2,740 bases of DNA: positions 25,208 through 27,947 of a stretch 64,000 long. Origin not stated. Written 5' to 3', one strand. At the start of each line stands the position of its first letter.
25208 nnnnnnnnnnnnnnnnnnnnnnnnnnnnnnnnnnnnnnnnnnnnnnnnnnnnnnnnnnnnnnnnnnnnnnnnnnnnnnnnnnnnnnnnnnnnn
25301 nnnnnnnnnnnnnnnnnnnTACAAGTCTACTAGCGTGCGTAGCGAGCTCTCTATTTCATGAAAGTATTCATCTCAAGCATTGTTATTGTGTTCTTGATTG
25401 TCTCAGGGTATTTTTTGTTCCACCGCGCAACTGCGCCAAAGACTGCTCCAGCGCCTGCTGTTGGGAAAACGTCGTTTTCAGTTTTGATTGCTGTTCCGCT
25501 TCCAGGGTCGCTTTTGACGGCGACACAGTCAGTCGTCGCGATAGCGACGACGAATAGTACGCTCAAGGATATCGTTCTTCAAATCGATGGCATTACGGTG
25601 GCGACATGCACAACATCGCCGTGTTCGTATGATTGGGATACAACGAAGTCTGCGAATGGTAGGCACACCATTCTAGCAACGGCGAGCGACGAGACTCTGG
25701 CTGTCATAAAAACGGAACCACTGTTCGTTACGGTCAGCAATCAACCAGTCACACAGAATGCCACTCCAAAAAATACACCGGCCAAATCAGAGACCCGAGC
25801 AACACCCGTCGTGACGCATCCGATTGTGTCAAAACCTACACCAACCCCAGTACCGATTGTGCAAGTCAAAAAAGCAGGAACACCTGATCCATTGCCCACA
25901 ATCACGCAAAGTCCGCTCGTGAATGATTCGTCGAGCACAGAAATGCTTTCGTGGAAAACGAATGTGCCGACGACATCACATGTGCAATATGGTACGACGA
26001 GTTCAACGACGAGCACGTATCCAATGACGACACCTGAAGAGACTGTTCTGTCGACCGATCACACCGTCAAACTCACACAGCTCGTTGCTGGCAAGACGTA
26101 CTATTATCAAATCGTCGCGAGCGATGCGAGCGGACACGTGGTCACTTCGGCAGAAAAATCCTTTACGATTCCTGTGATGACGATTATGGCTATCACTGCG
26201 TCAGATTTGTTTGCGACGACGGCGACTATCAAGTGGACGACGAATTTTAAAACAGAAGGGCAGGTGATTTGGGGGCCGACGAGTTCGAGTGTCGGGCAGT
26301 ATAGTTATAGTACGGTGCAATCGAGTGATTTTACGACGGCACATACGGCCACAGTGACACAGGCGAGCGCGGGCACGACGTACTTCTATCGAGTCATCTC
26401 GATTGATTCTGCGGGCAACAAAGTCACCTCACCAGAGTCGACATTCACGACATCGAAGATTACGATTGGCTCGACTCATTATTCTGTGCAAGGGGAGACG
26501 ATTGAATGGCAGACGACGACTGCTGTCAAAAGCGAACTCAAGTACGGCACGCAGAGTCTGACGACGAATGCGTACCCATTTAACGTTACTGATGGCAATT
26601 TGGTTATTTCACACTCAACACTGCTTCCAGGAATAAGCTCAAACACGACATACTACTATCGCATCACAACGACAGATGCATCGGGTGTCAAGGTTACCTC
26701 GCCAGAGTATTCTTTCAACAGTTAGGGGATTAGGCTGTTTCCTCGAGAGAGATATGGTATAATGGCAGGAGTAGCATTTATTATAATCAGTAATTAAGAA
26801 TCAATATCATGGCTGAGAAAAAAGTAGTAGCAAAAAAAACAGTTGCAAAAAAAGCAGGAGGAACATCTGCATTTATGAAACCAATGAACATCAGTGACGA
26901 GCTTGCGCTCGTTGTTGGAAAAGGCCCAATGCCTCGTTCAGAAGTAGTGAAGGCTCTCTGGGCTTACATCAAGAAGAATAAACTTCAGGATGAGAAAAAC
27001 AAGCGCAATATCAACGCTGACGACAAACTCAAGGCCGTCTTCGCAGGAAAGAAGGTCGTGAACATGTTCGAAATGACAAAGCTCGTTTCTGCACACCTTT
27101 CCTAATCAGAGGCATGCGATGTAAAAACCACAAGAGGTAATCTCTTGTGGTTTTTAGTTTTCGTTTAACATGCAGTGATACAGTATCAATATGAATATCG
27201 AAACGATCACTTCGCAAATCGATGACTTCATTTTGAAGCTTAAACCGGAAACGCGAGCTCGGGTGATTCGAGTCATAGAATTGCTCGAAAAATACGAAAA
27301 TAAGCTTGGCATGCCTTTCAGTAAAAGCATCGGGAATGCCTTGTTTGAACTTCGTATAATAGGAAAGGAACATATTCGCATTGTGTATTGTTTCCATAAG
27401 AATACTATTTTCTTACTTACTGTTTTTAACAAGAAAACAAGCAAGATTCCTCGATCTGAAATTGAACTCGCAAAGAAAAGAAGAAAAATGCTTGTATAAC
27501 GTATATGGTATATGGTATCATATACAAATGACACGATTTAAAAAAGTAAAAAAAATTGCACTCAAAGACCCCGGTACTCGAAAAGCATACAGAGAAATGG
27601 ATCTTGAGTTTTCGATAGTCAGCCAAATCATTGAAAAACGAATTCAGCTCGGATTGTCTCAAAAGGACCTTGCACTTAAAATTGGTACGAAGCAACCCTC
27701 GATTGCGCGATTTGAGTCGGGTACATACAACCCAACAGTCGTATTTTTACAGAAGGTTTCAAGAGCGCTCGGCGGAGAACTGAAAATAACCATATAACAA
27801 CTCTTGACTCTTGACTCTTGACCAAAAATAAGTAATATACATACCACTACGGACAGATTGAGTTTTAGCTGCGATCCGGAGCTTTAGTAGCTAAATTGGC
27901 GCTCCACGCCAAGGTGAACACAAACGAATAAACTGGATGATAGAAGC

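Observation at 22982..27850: Accessory island between trmD and rpoB, bounded by hairpin terminators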

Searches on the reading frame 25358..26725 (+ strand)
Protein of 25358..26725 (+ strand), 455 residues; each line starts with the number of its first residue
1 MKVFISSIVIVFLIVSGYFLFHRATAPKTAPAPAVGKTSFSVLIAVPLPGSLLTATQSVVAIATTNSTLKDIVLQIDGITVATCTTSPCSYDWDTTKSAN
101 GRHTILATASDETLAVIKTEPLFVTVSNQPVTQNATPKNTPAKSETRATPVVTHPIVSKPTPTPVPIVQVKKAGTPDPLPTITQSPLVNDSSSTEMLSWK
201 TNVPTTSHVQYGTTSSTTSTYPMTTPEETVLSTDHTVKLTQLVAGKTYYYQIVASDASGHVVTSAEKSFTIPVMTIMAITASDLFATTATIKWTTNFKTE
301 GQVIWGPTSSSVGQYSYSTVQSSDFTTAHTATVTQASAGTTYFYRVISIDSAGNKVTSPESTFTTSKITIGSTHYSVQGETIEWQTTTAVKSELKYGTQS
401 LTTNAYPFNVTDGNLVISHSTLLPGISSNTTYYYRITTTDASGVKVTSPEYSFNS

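Call 5: search_protein_families(library=pfam, proteins=[window:25358-26725:+], max_evalue=0.01)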
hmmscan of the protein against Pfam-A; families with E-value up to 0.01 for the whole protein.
window:25358-26725:+ (455 aa): 5 families
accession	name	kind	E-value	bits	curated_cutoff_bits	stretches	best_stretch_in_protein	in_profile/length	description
PF16656.11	Pur_ac_phosph_N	-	1e-18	68.1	30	3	189-270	10-92/93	Purple acid Phosphatase, N-terminal domain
PF17957.7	Big_7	-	9.1e-09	36.3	24.1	1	42-105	3-68/70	Bacterial Ig domain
PF16655.11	PhoD_N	-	1.6e-06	29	30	0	204-258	27-82/90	PhoD-like phosphatase, N-terminal domain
PF00041.27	fn3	-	0.00022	21.8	25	0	279-363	6-83/84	Fibronectin type III domain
PF16974.11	NAR2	-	0.0031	17.5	26.6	0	326-365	90-129/142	High-affinity nitrate transporter accessory, Ig-like domain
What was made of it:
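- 25358..26725 (+): Membrane-anchored surface protein: N-terminal hydrophobic anchor, Big_7 and three FN3-like (Pur_ac_phosph_N) repeats. Fast-evolving. Pfam matches (call 5).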

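Call 57: search_protein_families(library=padloc, proteins=[window:25358-26725:+], max_evalue=0.01)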
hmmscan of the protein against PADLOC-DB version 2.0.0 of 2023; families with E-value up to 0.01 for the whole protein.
window:25358-26725:+ (455 aa): 0 families

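Call 58: search_protein_families(library=phrogs, proteins=[window:25358-26725:+], max_evalue=0.01)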
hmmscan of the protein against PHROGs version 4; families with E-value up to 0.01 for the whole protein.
window:25358-26725:+ (455 aa): 0 families

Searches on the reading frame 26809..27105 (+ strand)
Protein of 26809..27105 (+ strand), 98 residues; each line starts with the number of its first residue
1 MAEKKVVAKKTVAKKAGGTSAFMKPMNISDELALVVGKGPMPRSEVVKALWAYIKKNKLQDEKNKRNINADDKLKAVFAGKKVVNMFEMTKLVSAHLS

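Call 5: search_protein_families(library=pfam, proteins=[window:26809-27105:+], max_evalue=0.01)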
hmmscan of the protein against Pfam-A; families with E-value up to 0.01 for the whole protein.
window:26809-27105:+ (98 aa): 1 family
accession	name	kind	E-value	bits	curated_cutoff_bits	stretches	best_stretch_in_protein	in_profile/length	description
PF02201.23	SWIB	-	1.1e-30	105.7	25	1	24-97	1-74/74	SWIB/MDM2 domain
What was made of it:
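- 26809..27105 (+): Standalone SWIB/MDM2-domain protein, 98 aa. PF02201, 106 bits (call 5).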

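Call 50: search_protein_representatives(protein=window:26809-27105:+)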
Query: 98 residues. Proteins with E-value up to 0.001 (for the whole library): 5063; up to 1e-10: 1812; up to 1e-30: 25. The best 150 are listed.
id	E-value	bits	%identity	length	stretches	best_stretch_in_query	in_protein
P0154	5.5e-71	249.7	36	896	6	27-97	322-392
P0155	2.3e-61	219.0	43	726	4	7-97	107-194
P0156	2.9e-44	164.5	45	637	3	8-97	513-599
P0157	1.6e-41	155.7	45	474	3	9-97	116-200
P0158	7.9e-39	147.1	37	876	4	10-96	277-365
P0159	9.0e-39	147.0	40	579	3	4-97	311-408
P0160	3.5e-37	141.9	43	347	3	7-97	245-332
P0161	1.1e-35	137.1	49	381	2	14-97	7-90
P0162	6.8e-34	131.4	42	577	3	3-95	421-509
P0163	3.0e-33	129.4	38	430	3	10-97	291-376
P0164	4.4e-33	128.8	44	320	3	15-97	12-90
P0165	7.8e-33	128.0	37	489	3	10-96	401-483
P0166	2.5e-32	126.4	40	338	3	28-97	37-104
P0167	2.5e-32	126.4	40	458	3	10-97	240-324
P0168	2.9e-32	126.2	45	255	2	9-97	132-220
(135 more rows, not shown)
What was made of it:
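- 26809..27105 (+): 5,063 representative clusters are related (call 50).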

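Call 57: search_protein_families(library=padloc, proteins=[window:26809-27105:+], max_evalue=0.01)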
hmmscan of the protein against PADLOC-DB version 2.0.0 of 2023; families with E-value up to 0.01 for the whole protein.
window:26809-27105:+ (98 aa): 1 family
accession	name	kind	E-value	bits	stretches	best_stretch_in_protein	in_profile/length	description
PDLC03723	oMTase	-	0.0014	16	1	26-97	328-405/414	orphan methyltransferase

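Call 58: search_protein_families(library=phrogs, proteins=[window:26809-27105:+], max_evalue=0.01)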
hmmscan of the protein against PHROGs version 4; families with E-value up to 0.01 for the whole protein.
window:26809-27105:+ (98 aa): 0 families

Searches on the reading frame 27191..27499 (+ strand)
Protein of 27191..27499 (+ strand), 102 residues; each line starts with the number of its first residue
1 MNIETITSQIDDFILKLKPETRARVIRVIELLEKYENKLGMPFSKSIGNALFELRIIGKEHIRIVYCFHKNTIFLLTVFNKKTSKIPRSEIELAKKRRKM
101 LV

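Call 5: search_protein_families(library=pfam, proteins=[window:27191-27499:+], max_evalue=0.01)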
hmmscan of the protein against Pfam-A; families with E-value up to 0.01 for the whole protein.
window:27191-27499:+ (102 aa): 1 family
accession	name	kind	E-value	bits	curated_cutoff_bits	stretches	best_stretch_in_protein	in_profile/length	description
PF05973.20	Gp49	-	1.3e-22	80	23.9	1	12-99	1-90/90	Phage derived protein Gp49-like (DUF891)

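Call 43: find_homologous_proteins(query=window:27191-27499:+, max_evalue=0.001)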
Query window:27191-27499:+ (102 aa): 32 proteins with E <= 0.001 among 42 candidates.
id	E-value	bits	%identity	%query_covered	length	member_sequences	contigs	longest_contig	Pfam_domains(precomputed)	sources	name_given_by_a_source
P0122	8.2e-58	210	100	100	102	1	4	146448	PF05973.21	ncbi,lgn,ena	-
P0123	1.8e-33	132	64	100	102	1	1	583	PF05973.21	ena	-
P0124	3.2e-33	131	62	100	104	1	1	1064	PF05973.21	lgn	-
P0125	1.6e-32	129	62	100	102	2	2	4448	PF05973.21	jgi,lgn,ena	jgi:phage-related protein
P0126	1.7e-32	129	61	100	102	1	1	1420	PF05973.21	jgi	-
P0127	6.2e-32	127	64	100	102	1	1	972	PF05973.21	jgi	jgi:phage-related protein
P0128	8.6e-32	127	61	100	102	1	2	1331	PF05973.21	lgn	-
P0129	9.7e-32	127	63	100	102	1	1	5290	PF05973.21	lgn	-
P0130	1.0e-31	126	62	100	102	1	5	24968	PF05973.21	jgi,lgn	jgi:phage-related protein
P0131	1.5e-31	126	60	100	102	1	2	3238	PF05973.21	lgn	-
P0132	2.9e-31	125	63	100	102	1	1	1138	PF05973.21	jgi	jgi:phage-related protein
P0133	3.1e-31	125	60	100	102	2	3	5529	PF05973.21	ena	-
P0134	6.6e-31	124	60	100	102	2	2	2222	PF05973.21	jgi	-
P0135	7.2e-31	124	60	100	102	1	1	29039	PF05973.21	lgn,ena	-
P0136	1.7e-30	123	59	100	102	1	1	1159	PF05973.21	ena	-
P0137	1.8e-30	122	57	100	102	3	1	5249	PF05973.21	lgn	-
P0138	1.9e-30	122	61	100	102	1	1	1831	PF05973.21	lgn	-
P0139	6.3e-30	121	55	100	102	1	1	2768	PF05973.21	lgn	-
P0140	6.5e-30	121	60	100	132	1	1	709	PF05973.21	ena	-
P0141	2.8e-29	119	56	100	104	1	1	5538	PF05973.21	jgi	jgi:phage-related protein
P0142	1.3e-26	110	65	80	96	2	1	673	PF05973.21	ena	-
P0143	2.7e-24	103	56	94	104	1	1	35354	PF05973.21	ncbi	ncbi:MAG: type II toxin-antitoxin system RelE/ParE family toxin [Candidatus Peregrinibacteria bacter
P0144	4.4e-22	96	53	95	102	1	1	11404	PF05973.21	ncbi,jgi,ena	ncbi:MAG: type II toxin-antitoxin system RelE/ParE family toxin [Candidatus Gracilibacteria bacteriu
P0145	5.2e-22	95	53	100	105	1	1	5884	PF05973.21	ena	-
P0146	5.3e-22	95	51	99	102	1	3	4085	PF05973.21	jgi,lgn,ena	-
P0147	5.8e-22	95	52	94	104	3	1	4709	PF05973.21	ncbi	-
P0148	2.1e-20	90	49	95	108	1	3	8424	PF05973.21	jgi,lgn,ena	-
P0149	6.0e-20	89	49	86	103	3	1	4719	PF05973.21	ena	-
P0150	1.3e-16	78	49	82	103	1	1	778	PF05973.21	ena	-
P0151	9.1e-12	63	45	85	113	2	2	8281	PF05973.21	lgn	-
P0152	2.0e-11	61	46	88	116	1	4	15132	PF05973.21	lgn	-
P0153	2.8e-11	61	45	85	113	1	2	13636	PF05973.21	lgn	-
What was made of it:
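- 27191..27499 (+): Toxin of a type II toxin-antitoxin pair: Gp49/HigB-like, RelE/ParE superfamily, 102 aa, GC 0.36. The nearest homologs are at most 64% identical, some named from Peregrinibacteria and Gracilibacteria (call 43).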

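Call 45: find_encoding_contigs(protein=P0135, flank=6000, max_places=2)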
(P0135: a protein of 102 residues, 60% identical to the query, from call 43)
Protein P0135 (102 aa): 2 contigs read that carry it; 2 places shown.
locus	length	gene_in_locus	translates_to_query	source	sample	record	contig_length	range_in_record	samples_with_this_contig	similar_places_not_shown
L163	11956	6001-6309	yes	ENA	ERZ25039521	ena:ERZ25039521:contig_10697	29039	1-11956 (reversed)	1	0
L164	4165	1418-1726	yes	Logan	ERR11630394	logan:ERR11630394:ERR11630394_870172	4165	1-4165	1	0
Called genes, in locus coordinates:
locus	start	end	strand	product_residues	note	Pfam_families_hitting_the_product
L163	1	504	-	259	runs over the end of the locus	PF03372:Exo_endo_phos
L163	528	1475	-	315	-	PF02899:Phage_int_SAM_1, PF13102:Phage_int_SAM_5 (weak), PF13495:Phage_int_SAM_4 (faint), PF00589:Phage_integrase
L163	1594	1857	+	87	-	PF00312:Ribosomal_S15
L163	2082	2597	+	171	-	PF01936:NYN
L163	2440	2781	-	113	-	-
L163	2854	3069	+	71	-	-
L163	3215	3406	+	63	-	-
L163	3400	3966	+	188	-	PF01138:RNase_PH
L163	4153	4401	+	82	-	-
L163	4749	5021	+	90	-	-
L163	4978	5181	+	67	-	PF00013:KH_1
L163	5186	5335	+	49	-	PF00575:S1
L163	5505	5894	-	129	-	-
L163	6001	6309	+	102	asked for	PF05973:Gp49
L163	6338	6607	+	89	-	PF01381:HTH_3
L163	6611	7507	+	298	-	-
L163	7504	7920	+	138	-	PF01258:zf-dskA_traR (weak)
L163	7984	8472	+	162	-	PF05362:Lon_C (weak), PF13541:ChlI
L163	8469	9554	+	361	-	PF00493:MCM (weak), PF01078:Mg_chelatase, PF07728:AAA_5 (faint), PF13335:Mg_chelatase_C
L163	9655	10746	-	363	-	PF23446:LysM1_NFP_LYK (faint), PF23473:LysM3_LYK4_5 (weak), PF01476:LysM, PF01551:Peptidase_M23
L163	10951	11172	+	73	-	-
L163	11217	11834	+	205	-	-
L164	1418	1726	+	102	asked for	PF05973:Gp49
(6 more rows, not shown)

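Call 46: find_encoding_contigs(protein=P0130, flank=6000, max_places=2)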
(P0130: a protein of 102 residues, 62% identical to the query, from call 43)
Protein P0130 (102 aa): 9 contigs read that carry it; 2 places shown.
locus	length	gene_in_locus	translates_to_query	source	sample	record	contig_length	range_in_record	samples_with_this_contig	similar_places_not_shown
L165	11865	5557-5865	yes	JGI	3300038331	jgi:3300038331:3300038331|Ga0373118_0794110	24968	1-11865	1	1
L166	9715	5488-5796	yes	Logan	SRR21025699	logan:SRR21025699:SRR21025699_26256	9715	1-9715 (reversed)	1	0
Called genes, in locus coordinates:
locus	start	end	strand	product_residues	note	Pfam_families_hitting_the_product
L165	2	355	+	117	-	?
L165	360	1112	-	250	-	PF01978:TrmB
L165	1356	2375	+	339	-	PF13379:NMT1_2, PF09084:NMT1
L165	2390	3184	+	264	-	PF00528:BPD_transp_1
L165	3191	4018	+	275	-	PF00005:ABC_tran, PF02463:SMC_N (faint), PF13304:AAA_21 (faint)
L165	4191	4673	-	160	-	PF13392:HNH_3 (faint)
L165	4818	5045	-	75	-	PF18893:DUF5652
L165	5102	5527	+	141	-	PF03652:RuvX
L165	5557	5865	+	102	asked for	PF05973:Gp49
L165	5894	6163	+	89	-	PF01381:HTH_3, PF12844:HTH_19 (weak)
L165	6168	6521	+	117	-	PF01588:tRNA_bind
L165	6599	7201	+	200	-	PF09335:VTT_dom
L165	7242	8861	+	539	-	PF11104:PilM_2, PF05134:T2SSL (weak), PF14450:FtsA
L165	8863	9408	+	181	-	-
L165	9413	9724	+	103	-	-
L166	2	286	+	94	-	?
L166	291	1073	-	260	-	PF01978:TrmB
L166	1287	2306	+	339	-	PF13379:NMT1_2, PF09084:NMT1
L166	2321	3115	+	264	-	PF00528:BPD_transp_1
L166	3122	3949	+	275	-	PF00005:ABC_tran, PF02463:SMC_N (faint), PF13304:AAA_21 (faint)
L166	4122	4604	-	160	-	PF13392:HNH_3 (faint)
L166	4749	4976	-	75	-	PF18893:DUF5652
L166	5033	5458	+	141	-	PF03652:RuvX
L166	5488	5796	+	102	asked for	PF05973:Gp49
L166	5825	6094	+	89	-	PF01381:HTH_3, PF12844:HTH_19 (weak)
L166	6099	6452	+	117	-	PF01588:tRNA_bind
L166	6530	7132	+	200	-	PF09335:VTT_dom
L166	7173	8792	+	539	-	PF11104:PilM_2, PF05134:T2SSL (weak), PF14450:FtsA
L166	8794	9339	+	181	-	-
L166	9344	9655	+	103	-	-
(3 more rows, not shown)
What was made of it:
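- On Type II toxin-antitoxin, HigB/HigA-like (Gp49 plus XRE): The spacer is 28 nt, and the same layout occurs in L163-L166 (calls 45, 46).
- Closest known: HigB/HigA-type. Same: Distribution is patchy and the insertion sites are variable (calls 5, 43, 45, 46).
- The toxin-antitoxin cassette has identical architecture at unrelated sites (calls 45, 46). The toxin-antitoxin cassette's nearest relatives are at most 64% identical and sit at other loci (calls 43, 45, 46).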

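Call 57: search_protein_families(library=padloc, proteins=[window:27191-27499:+], max_evalue=0.01)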
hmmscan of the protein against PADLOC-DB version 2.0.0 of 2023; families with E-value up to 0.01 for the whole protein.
window:27191-27499:+ (102 aa): 1 family
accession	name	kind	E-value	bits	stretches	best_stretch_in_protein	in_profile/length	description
PDLC03886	NsnC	-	9e-06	23.3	1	33-95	217-283/293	-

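Call 58: search_protein_families(library=phrogs, proteins=[window:27191-27499:+], max_evalue=0.01)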
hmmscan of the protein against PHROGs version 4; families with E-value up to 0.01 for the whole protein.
window:27191-27499:+ (102 aa): 2 families
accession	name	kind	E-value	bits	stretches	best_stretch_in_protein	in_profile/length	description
phrog_2523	-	unknown function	1e-24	87.7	1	2-101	4-104/108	-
phrog_3445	-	moron, auxiliary metabolic gene and host takeover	0.0001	23.5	1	6-97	9-95/103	toxin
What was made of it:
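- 27191..27499 (+): PF05973, 80 bits (call 5). phrog_2523, 1e-24 (call 58).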

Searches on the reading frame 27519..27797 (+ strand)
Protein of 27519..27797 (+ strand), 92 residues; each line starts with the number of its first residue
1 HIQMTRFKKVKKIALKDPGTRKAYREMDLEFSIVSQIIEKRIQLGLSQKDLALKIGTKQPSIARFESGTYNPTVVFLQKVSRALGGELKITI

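Call 5: search_protein_families(library=pfam, proteins=[window:27519-27797:+], max_evalue=0.01)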
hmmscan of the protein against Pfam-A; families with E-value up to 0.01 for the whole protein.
window:27519-27797:+ (92 aa): 5 families
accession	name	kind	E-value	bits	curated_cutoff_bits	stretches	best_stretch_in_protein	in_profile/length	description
PF01381.28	HTH_3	-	3.2e-14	53.2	23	1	37-87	1-51/55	Helix-turn-helix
PF12844.13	HTH_19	-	2.6e-06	27.7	30.2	1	41-85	8-52/64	Helix-turn-helix domain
PF13560.12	HTH_31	-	0.00025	21.7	27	1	41-85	10-55/64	Helix-turn-helix domain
PF13744.12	HTH_37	-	0.00027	21.1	27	1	15-91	2-78/80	Helix-turn-helix domain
PF00157.23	Pou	-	0.0047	17.3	27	0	34-67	10-49/72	Pou domain - N-terminal to homeobox domain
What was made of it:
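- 27528..27797 (+): HTH_3 (XRE/HigA-like) antitoxin, 89 aa, 28 nt after the toxin stop, GC 0.39. PF01381, 53 bits (call 5).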

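Call 57: search_protein_families(library=padloc, proteins=[window:27519-27797:+], max_evalue=0.01)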
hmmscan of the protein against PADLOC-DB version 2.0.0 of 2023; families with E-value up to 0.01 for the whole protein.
window:27519-27797:+ (92 aa): 16 families
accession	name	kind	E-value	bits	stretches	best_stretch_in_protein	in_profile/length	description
PDLC04762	PDC-M64C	-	9.2e-11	39.7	1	24-85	19-80/97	-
PDLC04760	PDC-M64C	-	1.7e-08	32.7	1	21-88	15-82/93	-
PDLC02926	HTH_VI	-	5.8e-07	27.7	1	39-85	8-54/92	-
PDLC03952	RmrA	-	6.6e-07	26.5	1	26-85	16-75/395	-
PDLC04759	PDC-M64B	-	3.4e-06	25.1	1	29-90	23-84/135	-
PDLC03665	Control_protein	-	8e-05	20.8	1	43-88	20-65/77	control protein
PDLC04142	capH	-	0.00011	21.2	1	37-85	11-59/103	capH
PDLC03951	RmrA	-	0.00022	18.3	1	37-85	13-61/400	-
PDLC03949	RmrA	-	0.00031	17.7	1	40-85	10-55/363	-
PDLC03947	RmrA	-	0.00033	17.6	1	33-83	12-62/383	-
PDLC03669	Control_protein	-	0.00042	18.6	1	41-78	18-55/96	control protein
PDLC04758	PDC-M64B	-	0.00057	18.3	1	32-88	30-86/123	-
PDLC03944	RmrA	-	0.0025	15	1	39-84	13-58/384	-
PDLC03948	RmrA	-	0.003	14.5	1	43-84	19-60/397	-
PDLC04757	PDC-M64B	-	0.0046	14.9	1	32-88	29-85/128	-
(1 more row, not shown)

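Call 58: search_protein_families(library=phrogs, proteins=[window:27519-27797:+], max_evalue=0.01)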
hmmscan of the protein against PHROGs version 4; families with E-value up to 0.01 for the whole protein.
window:27519-27797:+ (92 aa): 15 families
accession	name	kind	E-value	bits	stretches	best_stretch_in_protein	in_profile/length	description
phrog_1373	-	transcription regulation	1.4e-16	61.9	1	3-90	33-121/166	transcriptional regulator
phrog_8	-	transcription regulation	9e-09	36.2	1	28-85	72-209/346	transcriptional regulator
phrog_3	-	transcription regulation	4.9e-08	34.1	1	22-87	78-141/430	transcriptional repressor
phrog_4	-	transcription regulation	6.4e-07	29.7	1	28-85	132-185/400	transcriptional repressor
phrog_2339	-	DNA, RNA and nucleotide metabolism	1.7e-06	28.9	1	16-91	12-85/98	HTH DNA binding protein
phrog_6831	-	transcription regulation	1.9e-06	28.7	1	34-69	7-42/68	transcriptional regulator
phrog_7241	-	transcription regulation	3.6e-06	28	1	39-85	68-114/122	transcriptional regulator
phrog_4836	-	transcription regulation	1.1e-05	26.1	1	27-77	70-120/194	CII-like regulator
phrog_2328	-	transcription regulation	4e-05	24.4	1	43-85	26-68/128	transcriptional repressor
phrog_2439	-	transcription regulation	4.3e-05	23.6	1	36-85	11-60/367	transcriptional regulator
phrog_38027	-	transcription regulation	8.7e-05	23.6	1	40-84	76-120/143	transcriptional repressor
phrog_955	-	DNA, RNA and nucleotide metabolism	0.00015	22.5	1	37-81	29-73/142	HTH DNA binding protein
phrog_2104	-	unknown function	0.00091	20.4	1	35-76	42-83/103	-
phrog_29047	-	unknown function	0.0013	19.7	1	34-90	93-149/159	-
phrog_2967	-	transcription regulation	0.0016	19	1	31-85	8-63/225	transcriptional regulator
